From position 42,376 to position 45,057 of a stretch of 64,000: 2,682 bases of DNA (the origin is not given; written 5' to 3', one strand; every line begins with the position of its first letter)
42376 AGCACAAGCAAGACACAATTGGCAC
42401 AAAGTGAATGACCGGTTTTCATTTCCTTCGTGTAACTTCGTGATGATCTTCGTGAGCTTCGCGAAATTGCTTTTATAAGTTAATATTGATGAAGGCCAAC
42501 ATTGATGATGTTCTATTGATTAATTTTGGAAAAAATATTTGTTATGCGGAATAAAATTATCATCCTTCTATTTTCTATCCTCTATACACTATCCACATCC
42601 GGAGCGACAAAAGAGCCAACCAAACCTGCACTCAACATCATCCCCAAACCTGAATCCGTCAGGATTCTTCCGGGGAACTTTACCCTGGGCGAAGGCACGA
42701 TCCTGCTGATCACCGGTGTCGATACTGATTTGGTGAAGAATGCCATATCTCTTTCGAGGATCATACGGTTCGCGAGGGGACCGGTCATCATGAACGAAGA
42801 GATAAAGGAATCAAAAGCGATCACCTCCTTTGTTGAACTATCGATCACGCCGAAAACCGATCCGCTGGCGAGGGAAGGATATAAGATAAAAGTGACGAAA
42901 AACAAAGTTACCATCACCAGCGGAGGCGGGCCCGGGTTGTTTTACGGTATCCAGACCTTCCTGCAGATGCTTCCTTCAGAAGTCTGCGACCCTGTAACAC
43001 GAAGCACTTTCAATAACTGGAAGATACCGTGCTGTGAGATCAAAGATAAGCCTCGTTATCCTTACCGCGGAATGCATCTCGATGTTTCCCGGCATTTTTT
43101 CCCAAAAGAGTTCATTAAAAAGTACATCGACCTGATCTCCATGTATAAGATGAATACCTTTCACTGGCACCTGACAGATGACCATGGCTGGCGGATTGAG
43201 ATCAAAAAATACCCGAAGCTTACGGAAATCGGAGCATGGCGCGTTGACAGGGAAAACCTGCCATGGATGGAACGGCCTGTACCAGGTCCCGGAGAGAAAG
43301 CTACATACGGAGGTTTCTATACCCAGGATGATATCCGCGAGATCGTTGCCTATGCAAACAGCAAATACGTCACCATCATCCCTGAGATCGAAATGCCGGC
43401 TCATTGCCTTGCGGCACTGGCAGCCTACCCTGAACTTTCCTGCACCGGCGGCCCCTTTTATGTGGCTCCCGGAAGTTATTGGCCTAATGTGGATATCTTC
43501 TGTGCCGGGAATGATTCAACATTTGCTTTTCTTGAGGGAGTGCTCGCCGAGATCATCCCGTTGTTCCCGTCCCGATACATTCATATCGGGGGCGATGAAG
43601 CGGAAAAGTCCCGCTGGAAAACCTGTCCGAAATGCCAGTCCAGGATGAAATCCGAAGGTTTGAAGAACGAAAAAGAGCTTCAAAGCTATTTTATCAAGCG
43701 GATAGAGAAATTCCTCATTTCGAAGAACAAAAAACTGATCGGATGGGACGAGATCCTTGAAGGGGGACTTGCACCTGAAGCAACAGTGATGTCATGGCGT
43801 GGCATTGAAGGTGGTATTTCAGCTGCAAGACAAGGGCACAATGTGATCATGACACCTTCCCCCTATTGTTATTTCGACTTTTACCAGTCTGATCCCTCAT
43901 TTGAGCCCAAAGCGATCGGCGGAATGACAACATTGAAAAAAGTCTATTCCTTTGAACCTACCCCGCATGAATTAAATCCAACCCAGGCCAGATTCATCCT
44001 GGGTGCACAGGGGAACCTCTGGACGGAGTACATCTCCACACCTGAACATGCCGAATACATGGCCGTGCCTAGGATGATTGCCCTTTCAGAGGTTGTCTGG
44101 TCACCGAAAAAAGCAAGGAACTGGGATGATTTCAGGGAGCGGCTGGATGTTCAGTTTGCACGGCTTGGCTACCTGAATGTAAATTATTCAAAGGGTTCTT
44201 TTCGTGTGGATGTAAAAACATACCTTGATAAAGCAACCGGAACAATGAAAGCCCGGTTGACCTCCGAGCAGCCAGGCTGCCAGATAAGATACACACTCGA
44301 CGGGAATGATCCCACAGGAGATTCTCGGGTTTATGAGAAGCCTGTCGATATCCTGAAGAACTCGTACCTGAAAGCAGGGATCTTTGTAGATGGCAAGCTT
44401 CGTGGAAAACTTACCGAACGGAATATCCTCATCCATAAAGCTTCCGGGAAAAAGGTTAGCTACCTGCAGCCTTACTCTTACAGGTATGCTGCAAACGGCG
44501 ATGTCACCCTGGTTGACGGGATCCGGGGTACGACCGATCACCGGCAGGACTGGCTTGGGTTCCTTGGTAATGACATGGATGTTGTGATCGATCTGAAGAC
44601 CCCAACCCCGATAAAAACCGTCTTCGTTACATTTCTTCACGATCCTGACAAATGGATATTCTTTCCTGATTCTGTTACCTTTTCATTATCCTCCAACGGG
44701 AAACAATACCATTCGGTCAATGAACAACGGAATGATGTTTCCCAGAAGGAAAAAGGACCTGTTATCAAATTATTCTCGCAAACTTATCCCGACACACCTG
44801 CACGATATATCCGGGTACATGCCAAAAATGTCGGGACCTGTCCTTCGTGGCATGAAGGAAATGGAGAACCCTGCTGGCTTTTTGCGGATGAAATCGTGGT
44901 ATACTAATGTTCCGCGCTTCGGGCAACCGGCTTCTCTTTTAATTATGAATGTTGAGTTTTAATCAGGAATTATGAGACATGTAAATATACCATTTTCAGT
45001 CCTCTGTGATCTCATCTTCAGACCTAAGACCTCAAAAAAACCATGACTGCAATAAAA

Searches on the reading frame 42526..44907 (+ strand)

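Call 26: search_protein_families(library=pfam, proteins=[window:42526-44907:+], max_evalue=0.00001)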
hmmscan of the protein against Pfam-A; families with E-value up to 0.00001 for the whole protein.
window:42526-44907:+ (793 aa): 4 families
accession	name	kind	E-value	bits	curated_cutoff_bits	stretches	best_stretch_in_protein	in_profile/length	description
PF00728.28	Glyco_hydro_20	-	6e-124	414.3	22.3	1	178-527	1-347/348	Glycosyl hydrolase family 20, catalytic domain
PF02838.20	Glyco_hydro_20b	-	3.8e-19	70.1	26.1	1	36-174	2-123/124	Glycosyl hydrolase family 20, domain 2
PF13287.12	Fn3_assoc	-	1.4e-11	44.7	23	1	578-631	3-56/59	Fn3 associated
PF13290.12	CHB_HEX_C_1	-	5.7e-11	42.7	22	1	575-624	11-60/67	Chitobiase/beta-hexosaminidase C-terminal domain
